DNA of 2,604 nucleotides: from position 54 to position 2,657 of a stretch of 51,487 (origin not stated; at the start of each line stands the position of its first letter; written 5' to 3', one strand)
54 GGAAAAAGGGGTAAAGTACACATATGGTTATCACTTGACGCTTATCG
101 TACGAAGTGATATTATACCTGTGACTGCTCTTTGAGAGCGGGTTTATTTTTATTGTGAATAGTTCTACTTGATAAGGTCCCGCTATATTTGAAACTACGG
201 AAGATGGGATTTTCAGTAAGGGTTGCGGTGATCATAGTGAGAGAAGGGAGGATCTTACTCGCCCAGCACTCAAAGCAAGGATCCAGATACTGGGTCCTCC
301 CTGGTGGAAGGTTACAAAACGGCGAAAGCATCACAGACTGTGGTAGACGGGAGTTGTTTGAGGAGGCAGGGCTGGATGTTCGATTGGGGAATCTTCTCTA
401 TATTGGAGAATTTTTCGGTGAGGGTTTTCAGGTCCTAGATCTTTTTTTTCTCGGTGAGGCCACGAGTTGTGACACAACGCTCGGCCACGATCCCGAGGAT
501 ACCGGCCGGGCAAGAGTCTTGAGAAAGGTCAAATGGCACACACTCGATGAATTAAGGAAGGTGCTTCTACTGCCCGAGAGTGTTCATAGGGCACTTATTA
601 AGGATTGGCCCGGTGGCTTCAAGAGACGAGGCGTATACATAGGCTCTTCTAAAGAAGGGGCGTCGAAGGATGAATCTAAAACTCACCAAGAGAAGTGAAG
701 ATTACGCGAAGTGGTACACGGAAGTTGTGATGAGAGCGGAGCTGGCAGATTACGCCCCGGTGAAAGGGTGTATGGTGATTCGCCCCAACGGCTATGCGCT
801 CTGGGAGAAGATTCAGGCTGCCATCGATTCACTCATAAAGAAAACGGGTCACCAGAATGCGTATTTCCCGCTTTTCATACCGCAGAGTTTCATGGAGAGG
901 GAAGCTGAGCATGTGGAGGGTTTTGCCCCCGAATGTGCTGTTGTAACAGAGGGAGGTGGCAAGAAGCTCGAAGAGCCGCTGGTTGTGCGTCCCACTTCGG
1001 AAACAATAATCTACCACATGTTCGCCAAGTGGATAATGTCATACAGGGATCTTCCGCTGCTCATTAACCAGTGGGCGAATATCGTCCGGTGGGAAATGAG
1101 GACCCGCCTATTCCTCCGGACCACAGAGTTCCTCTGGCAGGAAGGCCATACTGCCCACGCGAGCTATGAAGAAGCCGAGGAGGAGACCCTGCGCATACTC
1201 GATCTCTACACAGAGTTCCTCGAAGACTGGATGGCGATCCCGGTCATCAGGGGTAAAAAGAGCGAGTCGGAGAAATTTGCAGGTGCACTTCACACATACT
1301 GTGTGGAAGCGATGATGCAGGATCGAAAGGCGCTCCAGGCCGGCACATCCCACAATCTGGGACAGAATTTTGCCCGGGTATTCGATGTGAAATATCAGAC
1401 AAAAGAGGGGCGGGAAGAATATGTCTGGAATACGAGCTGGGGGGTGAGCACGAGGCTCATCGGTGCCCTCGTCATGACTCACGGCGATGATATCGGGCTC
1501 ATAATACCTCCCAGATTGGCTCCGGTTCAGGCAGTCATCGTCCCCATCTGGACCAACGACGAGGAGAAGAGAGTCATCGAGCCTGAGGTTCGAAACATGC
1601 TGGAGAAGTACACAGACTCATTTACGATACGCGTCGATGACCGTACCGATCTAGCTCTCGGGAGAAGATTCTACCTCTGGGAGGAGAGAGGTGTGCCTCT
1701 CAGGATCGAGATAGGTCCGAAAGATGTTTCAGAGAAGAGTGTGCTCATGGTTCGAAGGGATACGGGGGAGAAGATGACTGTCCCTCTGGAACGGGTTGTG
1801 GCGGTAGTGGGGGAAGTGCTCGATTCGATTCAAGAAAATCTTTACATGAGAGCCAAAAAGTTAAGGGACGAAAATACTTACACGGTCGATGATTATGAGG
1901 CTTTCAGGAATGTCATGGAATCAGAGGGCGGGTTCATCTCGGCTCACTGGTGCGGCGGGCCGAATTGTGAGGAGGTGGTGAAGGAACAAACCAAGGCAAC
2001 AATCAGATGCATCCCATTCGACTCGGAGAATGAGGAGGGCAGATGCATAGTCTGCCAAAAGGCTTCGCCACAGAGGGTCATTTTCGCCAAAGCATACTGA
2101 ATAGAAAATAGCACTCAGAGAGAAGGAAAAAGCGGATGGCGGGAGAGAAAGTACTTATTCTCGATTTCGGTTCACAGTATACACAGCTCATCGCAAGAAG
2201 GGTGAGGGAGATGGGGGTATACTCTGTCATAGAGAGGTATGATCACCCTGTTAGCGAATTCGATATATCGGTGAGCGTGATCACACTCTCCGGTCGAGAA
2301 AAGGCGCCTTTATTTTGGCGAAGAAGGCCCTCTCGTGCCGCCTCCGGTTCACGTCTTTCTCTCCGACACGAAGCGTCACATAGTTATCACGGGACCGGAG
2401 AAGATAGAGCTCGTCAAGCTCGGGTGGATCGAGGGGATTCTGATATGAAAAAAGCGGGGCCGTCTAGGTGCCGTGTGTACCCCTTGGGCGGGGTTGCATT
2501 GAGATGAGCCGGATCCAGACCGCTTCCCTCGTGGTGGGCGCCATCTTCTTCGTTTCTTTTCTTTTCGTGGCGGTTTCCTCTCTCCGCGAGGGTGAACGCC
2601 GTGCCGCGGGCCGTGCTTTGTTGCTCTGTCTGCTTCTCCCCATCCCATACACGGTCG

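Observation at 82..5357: Diverged direct duplication of the nudix-proS-guaA 5' region brackets a foreign-looking insert, leaving reciprocal gene relics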

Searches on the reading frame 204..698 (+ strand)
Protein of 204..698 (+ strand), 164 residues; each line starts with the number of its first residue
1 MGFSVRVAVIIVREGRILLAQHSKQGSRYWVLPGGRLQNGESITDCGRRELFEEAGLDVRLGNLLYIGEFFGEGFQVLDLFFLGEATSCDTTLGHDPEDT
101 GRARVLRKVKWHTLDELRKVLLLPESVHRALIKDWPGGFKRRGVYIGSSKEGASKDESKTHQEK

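Call 6: search_protein_families(library=pfam, proteins=[window:204-698:+], max_evalue=0.01)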
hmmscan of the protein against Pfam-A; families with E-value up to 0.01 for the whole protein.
window:204-698:+ (164 aa): 2 families
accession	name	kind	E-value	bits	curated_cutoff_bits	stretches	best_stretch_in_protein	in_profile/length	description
PF00293.34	NUDIX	-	2e-17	63.9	21.1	1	5-121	4-119/134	NUDIX domain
PF14815.12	NUDIX_4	-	0.0052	17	35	0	7-60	2-54/113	NUDIX domain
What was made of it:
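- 204..698 (+): Intact NUDIX hydrolase gene. Pfam PF00293, E = 2e-17 (call 6).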

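Call 14: find_encoding_contigs(protein=window:204-698:+, flank=10000, max_places=10)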
Protein window:204-698:+ (164 aa): no gene with exactly this product is on record in the collection.

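Call 35: search_protein_families(library=ncbifam, proteins=[window:204-698:+], max_evalue=0.1)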
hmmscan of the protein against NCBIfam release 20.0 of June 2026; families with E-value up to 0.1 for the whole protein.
window:204-698:+ (164 aa): 26 families (the best 25 are shown)
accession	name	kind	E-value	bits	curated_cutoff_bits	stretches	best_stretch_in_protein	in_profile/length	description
NF006530.0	PRK08999.1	equivalog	1.9e-09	37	245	1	5-62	8-67/315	Nudix family hydrolase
NF001299.0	PRK00241.1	equivalog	4.3e-09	36.2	158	1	7-135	138-255/263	NAD(+) diphosphatase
NF007834.0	PRK10546.1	equivalog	1.6e-08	34.4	156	1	7-63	7-65/135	pyrimidine (deoxy)nucleoside triphosphate diphosphatase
NF041652.1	Nud_hyd_Dein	equivalog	2.2e-08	34.5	200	1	9-119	19-135/152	Nudix hydrolase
TIGR02705.1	nudix_YtkD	equivalog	2.6e-07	30.3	154.4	1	7-70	27-85/156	RNA deprotection pyrophosphohydrolase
NF001934.0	PRK00714.1-1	equivalog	2e-06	27.4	241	1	2-65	6-68/176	RNA pyrophosphohydrolase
NF003788.0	PRK05379.1-5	equivalog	4.6e-06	26.2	354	1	7-61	216-271/351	bifunctional nicotinamide-nucleotide adenylyltransferase/Nudix hydroxylase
TIGR00586.1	mutt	equivalog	7.3e-06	26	97.9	1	5-65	7-69/129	8-oxo-dGTP diphosphatase MutT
TIGR00052.1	TIGR00052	subfamily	1.2e-05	25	79.55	1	8-88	58-140/188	nudix-type nucleoside diphosphatase, YffH/AdpP family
NF003785.0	PRK05379.1-1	equivalog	1.8e-05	24.1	418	1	8-61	208-261/347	bifunctional nicotinamide-nucleotide adenylyltransferase/Nudix hydroxylase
NF001937.0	PRK00714.1-4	equivalog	2.8e-05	23.8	139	1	2-60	6-63/161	RNA pyrophosphohydrolase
NF003786.0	PRK05379.1-2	equivalog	3.3e-05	23.3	397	1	6-59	220-274/354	bifunctional nicotinamide-nucleotide adenylyltransferase/Nudix hydroxylase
NF003787.0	PRK05379.1-4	equivalog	3.4e-05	23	449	1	5-59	209-264/346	bifunctional nicotinamide-nucleotide adenylyltransferase/Nudix hydroxylase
NF008044.0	PRK10776.1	equivalog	0.00012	22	148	1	6-83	7-86/130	8-oxo-dGTP diphosphatase MutT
NF001938.0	PRK00714.1-5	equivalog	0.0002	20.8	116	1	9-58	19-75/172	RNA pyrophosphohydrolase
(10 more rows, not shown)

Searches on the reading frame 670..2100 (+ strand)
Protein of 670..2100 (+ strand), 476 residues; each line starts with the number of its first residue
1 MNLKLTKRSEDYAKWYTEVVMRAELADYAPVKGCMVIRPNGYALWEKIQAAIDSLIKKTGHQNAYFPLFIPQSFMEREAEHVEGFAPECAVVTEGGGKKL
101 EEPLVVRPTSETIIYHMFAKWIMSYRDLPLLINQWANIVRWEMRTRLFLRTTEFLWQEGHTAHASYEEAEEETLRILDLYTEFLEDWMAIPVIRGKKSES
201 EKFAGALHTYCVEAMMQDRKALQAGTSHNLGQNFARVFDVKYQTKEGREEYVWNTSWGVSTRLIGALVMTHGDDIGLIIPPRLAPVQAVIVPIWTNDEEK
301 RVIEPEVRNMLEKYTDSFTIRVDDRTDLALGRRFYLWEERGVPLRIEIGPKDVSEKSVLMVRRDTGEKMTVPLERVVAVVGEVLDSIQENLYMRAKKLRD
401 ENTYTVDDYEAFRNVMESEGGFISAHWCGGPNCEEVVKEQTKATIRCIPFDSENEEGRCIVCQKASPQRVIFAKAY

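Call 6: search_protein_families(library=pfam, proteins=[window:670-2100:+], max_evalue=0.01)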
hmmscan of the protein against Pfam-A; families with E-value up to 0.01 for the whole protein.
window:670-2100:+ (476 aa): 3 families
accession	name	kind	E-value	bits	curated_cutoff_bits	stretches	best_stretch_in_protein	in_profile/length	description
PF09180.16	ProRS-C_1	-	3e-23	82.2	31.5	1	409-476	1-71/71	Prolyl-tRNA synthetase, C-terminal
PF00587.30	tRNA-synt_2b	-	1.1e-19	71.6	29.3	1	100-268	7-176/179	tRNA synthetase class II core domain (G, H, P, S and T)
PF03129.25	HGTP_anticodon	-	3.4e-13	50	21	1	287-380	1-91/94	Anticodon binding domain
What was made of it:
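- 670..2100 (+): Intact prolyl-tRNA synthetase gene (proS). Pfam tRNA-synt_2b, HGTP_anticodon and ProRS-C_1 (call 6).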

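Call 9: find_encoding_contigs(protein=window:670-2100:+, flank=10000, max_places=10)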
Protein window:670-2100:+ (476 aa): no gene with exactly this product is on record in the collection.

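Call 11: find_related_loci(query=window:670-2100:+, collection=genome_contigs, flank=8000)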
Query window:670-2100:+ (476 aa) in genome_contigs; peptide patterns used: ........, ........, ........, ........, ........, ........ (x = any residue, [..] = any of these).
285 stretches matched a pattern; 270 encode a relative of the query (tblastn E <= 1e-3); the best 80 are kept; 80 distinct loci.
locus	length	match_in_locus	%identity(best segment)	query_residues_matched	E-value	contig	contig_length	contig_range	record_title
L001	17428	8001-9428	79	1-476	0e+0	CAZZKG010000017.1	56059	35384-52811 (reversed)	MAG TPA_asm: uncultured Gemmatimonadota bacterium isolate binchicken_co275_191 genome assembly, contig: NODE_472_length_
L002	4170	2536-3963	75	1-476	0e+0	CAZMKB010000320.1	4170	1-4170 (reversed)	MAG TPA_asm: uncultured Gemmatimonadota bacterium isolate SRP141376_co1_256 genome assembly, contig: NODE_33402_length_4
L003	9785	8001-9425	64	4-476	0e+0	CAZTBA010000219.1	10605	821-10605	MAG TPA_asm: uncultured bacterium isolate SRP323688_co1_241 genome assembly, contig: NODE_9380_length_10605_cov_5.386066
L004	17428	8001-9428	64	1-476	0e+0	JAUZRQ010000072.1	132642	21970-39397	MAG: candidate division KSB1 bacterium isolate GS19_ROV16_BS04-AMOR20_M0784 AMOR20_M0784_contig72, whole genome shotgun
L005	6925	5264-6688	61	1-476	0e+0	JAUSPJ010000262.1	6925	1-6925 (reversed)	MAG: Candidatus Neomarinimicrobiota bacterium isolate E21_metabat.bin.53_sub E21_k141_312040, whole genome shotgun seque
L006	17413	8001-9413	61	4-476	0e+0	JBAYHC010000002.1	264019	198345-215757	MAG: Patescibacteria group bacterium isolate SO_2016_GW1_140 scaffold00067_OW334_2016, whole genome shotgun sequence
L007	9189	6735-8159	60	1-476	0e+0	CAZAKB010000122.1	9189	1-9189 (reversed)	MAG TPA_asm: uncultured bacterium isolate SRP178699_co1_181 genome assembly, contig: NODE_10539_length_9189_cov_18.06689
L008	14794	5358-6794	59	1-476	0e+0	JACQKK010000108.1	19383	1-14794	MAG: Candidatus Lambdaproteobacteria bacterium isolate NC_groundwater_1175_Ag_S-0.1um_69_214 S_p1_S3_coassembly_k141_910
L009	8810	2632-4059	61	1-476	0e+0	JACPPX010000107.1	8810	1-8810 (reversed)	MAG: Chloroflexi bacterium isolate NC_groundwater_638_Ag_B-0.1um_56_24 B_1_S1_Biohub_coassembly_k141_3892925, whole geno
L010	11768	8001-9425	60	1-476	0e+0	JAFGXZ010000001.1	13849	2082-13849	MAG: Candidatus Neomarinimicrobiota bacterium isolate ZodW_Metabat.79 k87_51547, whole genome shotgun sequence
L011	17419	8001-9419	62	4-476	0e+0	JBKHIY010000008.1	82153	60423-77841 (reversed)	MAG: Candidatus Brocadiia bacterium isolate D4M11_1 NODE_76_length_82153_cov_45.048844, whole genome shotgun sequence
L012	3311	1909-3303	60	1-466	0e+0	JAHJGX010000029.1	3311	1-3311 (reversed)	MAG: bacterium isolate Modern_marine_glass_biofilm.mb.88 Modern_marine_glas.mb.88_k141_108750, whole genome shotgun sequ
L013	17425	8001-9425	60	4-476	0e+0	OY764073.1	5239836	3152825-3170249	MAG: Candidatus Poribacteria bacterium isolate c0dbee2e-4153-42cb-9392-5991059e4d04 genome assembly, chromosome: 1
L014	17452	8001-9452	58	4-476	0e+0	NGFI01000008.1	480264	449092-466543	MAG: Gemmatimonadetes bacterium 2013_60CM_65_52 2013_60cm_scaffold_34, whole genome shotgun sequence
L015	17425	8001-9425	59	1-476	0e+0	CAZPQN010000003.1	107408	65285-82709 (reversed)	MAG TPA_asm: uncultured bacterium isolate SRP098346_co1_291 genome assembly, contig: NODE_30_length_107408_cov_141.84472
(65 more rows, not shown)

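Call 17: find_homologous_proteins(query=window:670-2100:+, max_evalue=1e-100)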
Query window:670-2100:+ (476 aa): 7999 proteins with E <= 1e-100 among 8000 candidates; the best 120 are listed.
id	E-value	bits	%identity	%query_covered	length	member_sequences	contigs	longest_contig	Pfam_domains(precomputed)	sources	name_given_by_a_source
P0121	0.0e+0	1101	100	100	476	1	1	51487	PF03129.26,PF00587.31,PF09180.17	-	-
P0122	1.8e-260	883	78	100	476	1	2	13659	PF03129.26,PF00587.31,PF09180.17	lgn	-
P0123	2.5e-257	872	75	100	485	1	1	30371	PF03129.26,PF00587.31,PF09180.17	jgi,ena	-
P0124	4.5e-257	871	77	100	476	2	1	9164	PF03129.26,PF00587.31,PF09180.17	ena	-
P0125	5.2e-257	871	77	100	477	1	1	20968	PF03129.26,PF00587.31,PF09180.17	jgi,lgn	jgi:prolyl-tRNA synthetase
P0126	1.1e-252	857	75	100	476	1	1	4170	PF03129.26,PF00587.31,PF09180.17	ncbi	-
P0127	3.0e-247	839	74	100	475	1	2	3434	PF03129.26,PF00587.31,PF09180.17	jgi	jgi:prolyl-tRNA synthetase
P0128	6.9e-234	795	69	100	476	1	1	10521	PF03129.26,PF00587.31,PF09180.17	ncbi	-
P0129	6.6e-233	792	68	100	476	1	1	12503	PF03129.26,PF00587.31,PF09180.17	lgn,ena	-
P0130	1.9e-232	790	68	100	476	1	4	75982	PF03129.26,PF00587.31,PF09180.17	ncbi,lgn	-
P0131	7.8e-231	785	68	100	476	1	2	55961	PF03129.26,PF00587.31,PF09180.17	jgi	jgi:prolyl-tRNA synthetase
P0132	2.5e-229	780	67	100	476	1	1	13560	PF03129.26,PF00587.31,PF09180.17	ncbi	-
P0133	8.7e-229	778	67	100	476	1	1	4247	PF03129.26,PF00587.31,PF09180.17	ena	-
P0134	1.3e-227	774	67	100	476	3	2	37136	PF03129.26,PF00587.31,PF09180.17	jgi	jgi:prolyl-tRNA synthetase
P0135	4.3e-226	769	67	100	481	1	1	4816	PF03129.26,PF00587.31,PF09180.17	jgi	jgi:prolyl-tRNA synthetase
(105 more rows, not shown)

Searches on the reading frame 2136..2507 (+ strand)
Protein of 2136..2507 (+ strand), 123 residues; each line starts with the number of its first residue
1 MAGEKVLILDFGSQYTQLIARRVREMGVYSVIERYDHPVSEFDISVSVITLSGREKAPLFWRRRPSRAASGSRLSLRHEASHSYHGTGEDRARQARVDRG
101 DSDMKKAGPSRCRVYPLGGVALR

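Call 6: search_protein_families(library=pfam, proteins=[window:2136-2507:+], max_evalue=0.01)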
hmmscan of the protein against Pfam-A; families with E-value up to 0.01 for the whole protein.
window:2136-2507:+ (123 aa): 1 family
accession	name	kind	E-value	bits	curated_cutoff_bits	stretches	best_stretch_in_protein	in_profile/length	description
PF00117.34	GATase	-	0.00021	21.4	22.8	1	7-52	1-49/190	Glutamine amidotransferase class-I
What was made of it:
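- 2136..2507 (+): guaA stump: 53 guaA codons, then 70 out-of-context codons. Its stop TGA 2505-2507 overlaps ATG 2504 of the RDH-family gene. GATase residues 7-52 only (call 6).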

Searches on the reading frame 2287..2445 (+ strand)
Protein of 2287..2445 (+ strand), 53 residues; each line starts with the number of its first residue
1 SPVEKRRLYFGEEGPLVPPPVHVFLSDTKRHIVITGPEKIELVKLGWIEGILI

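Call 34: search_protein_families(library=pfam, proteins=[window:2287-2445:+], max_evalue=10)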
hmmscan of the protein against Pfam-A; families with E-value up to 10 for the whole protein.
seq(53 aa): 1 family
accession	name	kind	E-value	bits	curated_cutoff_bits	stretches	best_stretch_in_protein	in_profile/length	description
PF18753.6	Nmad2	-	0.24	11.3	26.1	1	6-43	140-178/200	Nucleotide modification associated domain 2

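Call 35: search_protein_families(library=ncbifam, proteins=[window:2287-2445:+], max_evalue=0.1)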
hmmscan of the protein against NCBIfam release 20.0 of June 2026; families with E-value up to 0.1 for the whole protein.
seq(53 aa): 0 families

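Call 51: search_protein_representatives(protein=window:2293-2445:+)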
Query: 51 residues. Proteins with E-value up to 0.001 (for the whole library): 37; up to 1e-10: 1; up to 1e-30: 0. The best 37 are listed.
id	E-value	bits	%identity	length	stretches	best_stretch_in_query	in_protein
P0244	1.3e-12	62.8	59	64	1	3-51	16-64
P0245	2.3e-10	55.9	59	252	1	3-51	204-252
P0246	9.2e-10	54.0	57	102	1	3-49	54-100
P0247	1.0e-08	50.7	55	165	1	3-51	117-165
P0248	3.6e-07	45.9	51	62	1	3-51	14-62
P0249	4.4e-07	45.6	46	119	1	2-51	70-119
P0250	4.9e-07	45.5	45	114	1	3-51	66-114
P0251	6.9e-07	45.0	51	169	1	3-51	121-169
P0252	9.0e-07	44.6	52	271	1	3-48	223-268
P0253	9.2e-07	44.6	47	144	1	3-51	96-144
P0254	1.4e-06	44.1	43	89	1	4-50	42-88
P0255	1.4e-06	44.0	47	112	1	1-51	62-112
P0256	1.8e-06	43.7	49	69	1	3-51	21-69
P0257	1.8e-06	43.7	50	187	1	4-51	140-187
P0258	2.6e-06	43.2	43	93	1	3-51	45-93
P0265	4.7e-05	39.3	52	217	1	4-47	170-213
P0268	5.1e-05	39.2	48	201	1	2-51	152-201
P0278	6.6e-04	35.7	46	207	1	2-51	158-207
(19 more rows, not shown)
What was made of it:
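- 2293..2448 (+): 3' relic (about 50 codons plus stop) of a DUF362-family gene, cut by the left junction. 37 library proteins match at E <= 1e-3, nearly all at their extreme C-terminus (call 51).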

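Call 52: search_protein_families(library=pfam, proteins=[P0245, P0252, P0247, P0251, P0257, P0268, P0278, P0265], max_evalue=0.01)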
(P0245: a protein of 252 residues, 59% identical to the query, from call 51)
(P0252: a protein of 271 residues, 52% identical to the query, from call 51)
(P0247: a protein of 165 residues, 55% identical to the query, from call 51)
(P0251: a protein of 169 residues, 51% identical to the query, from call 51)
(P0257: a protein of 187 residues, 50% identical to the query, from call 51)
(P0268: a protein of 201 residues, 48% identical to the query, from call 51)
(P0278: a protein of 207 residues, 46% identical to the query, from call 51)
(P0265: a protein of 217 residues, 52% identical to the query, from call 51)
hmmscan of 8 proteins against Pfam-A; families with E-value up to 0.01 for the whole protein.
P0245 (252 aa): 1 family
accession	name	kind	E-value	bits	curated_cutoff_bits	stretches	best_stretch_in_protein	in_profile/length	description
PF04015.17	DUF362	-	2.7e-08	34.6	24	1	95-198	96-199/200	Domain of unknown function (DUF362)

P0252 (271 aa): 1 family
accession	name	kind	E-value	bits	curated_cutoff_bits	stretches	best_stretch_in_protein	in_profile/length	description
PF20244.3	DUF6599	-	9.5e-28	97.5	27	1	10-187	3-172/186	Family of unknown function (DUF6599)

P0247 (165 aa): 0 families

P0251 (169 aa): 0 families

P0257 (187 aa): 0 families

P0268 (201 aa): 1 family
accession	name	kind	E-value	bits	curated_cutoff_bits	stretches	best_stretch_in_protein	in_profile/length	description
PF04015.17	DUF362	-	3e-10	40.9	24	1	44-147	96-199/200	Domain of unknown function (DUF362)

P0278 (207 aa): 0 families

P0265 (217 aa): 1 family
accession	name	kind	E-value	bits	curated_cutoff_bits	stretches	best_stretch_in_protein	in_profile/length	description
PF10518.14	TAT_signal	-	0.0012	19.1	22.7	1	7-22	2-17/21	TAT (twin-arginine translocation) pathway signal sequence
